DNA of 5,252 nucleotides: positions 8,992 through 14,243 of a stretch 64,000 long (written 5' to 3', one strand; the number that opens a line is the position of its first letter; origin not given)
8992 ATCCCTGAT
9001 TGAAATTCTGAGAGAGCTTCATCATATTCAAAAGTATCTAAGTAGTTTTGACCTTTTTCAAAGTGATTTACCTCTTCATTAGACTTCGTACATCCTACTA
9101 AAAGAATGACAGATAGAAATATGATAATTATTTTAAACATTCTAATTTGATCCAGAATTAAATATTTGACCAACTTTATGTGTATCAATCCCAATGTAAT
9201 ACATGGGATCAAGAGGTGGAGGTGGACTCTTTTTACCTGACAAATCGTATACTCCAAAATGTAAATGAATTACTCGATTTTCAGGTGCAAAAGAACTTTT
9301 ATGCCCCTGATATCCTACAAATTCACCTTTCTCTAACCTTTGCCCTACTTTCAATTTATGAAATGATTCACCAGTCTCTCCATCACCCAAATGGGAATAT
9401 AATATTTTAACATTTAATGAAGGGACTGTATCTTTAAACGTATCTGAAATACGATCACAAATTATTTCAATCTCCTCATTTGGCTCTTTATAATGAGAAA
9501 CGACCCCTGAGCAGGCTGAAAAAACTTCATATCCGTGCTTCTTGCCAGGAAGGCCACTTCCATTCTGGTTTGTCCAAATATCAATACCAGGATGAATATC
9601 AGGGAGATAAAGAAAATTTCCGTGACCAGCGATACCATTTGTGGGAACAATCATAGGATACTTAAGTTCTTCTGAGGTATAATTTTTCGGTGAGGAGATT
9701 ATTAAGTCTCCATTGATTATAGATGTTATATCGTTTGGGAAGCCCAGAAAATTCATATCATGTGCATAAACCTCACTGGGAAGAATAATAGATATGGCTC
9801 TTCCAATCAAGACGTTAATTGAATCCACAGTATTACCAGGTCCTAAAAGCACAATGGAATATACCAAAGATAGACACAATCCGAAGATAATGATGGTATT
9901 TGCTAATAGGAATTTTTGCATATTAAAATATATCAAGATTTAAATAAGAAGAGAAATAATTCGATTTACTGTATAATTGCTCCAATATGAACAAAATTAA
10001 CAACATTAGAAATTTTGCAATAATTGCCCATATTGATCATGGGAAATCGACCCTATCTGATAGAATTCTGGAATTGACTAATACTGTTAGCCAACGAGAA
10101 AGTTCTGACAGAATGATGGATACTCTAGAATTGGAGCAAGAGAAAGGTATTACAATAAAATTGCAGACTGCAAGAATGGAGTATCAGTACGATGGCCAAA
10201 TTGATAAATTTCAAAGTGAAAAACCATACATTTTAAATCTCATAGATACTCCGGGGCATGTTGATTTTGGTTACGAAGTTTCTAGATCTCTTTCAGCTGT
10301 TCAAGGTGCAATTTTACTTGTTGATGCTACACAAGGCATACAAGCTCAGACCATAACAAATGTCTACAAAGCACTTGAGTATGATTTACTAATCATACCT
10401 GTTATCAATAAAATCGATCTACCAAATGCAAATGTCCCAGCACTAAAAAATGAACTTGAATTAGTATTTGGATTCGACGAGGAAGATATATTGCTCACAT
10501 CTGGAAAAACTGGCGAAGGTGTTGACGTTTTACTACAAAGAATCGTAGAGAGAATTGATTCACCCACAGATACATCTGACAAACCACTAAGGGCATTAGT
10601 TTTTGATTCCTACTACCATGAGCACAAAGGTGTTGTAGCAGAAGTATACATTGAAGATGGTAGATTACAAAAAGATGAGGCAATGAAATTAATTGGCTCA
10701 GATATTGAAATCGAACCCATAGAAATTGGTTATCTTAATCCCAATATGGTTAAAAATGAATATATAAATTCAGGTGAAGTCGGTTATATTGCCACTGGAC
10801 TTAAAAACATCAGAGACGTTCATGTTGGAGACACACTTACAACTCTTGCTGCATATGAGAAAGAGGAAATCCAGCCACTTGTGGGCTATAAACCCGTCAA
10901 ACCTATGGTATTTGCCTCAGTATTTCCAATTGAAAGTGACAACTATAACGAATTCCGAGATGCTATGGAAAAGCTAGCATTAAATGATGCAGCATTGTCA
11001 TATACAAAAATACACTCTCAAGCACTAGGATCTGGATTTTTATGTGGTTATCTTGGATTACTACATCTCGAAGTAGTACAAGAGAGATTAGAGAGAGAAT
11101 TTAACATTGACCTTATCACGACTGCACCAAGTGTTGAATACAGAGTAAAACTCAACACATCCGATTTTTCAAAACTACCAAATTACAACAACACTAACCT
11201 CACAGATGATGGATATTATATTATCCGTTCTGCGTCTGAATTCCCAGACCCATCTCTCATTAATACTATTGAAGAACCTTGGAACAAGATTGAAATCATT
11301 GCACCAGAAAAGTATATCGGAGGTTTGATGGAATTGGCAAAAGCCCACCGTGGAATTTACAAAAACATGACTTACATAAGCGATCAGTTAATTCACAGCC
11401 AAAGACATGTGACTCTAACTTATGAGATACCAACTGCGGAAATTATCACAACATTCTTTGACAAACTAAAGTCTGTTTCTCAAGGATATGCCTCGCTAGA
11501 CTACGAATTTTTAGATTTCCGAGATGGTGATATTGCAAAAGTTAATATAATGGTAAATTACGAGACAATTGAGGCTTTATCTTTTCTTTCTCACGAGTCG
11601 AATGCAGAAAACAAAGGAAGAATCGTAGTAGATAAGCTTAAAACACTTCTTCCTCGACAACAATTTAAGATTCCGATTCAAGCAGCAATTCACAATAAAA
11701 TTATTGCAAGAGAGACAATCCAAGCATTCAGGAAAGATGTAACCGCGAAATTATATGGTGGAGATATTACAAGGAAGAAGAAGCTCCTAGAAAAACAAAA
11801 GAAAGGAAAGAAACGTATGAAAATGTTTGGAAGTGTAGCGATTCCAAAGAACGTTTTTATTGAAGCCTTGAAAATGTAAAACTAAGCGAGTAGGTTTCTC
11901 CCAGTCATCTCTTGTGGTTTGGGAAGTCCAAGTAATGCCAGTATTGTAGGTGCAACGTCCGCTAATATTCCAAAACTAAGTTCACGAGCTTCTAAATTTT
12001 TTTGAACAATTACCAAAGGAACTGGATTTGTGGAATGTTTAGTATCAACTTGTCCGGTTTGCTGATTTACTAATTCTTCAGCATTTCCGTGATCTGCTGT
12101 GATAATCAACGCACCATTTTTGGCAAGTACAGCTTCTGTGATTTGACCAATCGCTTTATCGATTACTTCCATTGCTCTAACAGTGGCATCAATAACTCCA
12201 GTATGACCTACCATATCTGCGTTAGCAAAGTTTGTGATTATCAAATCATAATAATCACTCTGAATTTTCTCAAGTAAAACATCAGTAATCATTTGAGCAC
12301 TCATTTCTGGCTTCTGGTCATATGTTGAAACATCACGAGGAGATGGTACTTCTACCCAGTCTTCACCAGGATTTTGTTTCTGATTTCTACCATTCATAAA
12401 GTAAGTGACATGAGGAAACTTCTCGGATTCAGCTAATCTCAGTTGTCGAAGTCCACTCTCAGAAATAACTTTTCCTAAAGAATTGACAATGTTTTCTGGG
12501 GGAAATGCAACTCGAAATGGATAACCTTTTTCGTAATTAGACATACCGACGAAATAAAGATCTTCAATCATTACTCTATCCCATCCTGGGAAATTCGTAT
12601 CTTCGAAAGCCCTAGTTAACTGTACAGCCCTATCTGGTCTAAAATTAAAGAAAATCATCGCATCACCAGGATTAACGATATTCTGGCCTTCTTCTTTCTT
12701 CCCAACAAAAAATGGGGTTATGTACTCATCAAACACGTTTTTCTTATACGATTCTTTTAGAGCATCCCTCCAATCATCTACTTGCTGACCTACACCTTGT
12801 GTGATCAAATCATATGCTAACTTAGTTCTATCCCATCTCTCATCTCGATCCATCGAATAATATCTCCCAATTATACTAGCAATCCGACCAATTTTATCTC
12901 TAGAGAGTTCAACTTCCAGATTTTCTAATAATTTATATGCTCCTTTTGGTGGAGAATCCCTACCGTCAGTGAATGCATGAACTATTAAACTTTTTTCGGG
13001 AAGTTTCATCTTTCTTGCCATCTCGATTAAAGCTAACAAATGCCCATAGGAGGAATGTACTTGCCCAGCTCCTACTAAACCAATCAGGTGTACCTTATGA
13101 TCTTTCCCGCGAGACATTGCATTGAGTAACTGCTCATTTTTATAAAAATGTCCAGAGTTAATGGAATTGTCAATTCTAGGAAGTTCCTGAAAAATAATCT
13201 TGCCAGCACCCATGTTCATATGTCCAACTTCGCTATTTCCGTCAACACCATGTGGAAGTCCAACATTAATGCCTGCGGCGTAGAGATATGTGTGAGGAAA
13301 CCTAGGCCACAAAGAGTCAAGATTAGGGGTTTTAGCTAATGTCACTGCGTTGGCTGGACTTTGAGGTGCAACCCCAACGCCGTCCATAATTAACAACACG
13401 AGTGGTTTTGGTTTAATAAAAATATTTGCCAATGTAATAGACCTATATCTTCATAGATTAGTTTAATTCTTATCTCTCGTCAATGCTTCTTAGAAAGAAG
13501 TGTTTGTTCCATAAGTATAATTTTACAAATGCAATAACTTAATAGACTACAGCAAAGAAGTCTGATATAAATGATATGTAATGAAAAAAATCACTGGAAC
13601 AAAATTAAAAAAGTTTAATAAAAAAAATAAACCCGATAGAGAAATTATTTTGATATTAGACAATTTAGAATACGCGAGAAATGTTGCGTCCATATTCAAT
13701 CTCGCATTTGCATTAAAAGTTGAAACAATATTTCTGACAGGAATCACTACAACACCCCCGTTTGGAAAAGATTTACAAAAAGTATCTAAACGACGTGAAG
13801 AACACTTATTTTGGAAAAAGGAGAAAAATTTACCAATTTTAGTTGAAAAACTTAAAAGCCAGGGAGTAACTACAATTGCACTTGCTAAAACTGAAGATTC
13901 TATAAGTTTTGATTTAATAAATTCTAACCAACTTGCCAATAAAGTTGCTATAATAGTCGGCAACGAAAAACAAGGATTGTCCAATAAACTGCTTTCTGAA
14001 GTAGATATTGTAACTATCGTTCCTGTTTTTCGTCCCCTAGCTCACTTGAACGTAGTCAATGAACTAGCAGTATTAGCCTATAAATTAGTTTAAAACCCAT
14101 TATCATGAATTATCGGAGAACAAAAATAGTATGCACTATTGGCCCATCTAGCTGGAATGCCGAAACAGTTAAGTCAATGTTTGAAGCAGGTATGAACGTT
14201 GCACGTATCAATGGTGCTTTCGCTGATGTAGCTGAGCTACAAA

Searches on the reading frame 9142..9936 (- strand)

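Call 60: search_protein_families(library=pfam, proteins=[window:9142-9936:-], max_evalue=0.001)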
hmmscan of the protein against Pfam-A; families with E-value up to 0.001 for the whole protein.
window:9142-9936:- (264 aa): 1 family
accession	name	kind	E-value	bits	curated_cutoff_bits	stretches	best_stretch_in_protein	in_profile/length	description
PF01551.29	Peptidase_M23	-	0.00085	19.9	28.7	0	134-231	12-89/96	Peptidase family M23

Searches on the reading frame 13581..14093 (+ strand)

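Call 61: search_protein_families(library=pfam, proteins=[window:13581-14093:+], max_evalue=0.001)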
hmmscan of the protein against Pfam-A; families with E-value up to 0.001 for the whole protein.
window:13581-14093:+ (170 aa): 1 family
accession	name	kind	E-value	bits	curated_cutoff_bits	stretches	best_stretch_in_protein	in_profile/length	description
PF00588.24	SpoU_methylase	-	3.7e-21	76.2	29.7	1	22-167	2-142/142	SpoU rRNA Methylase family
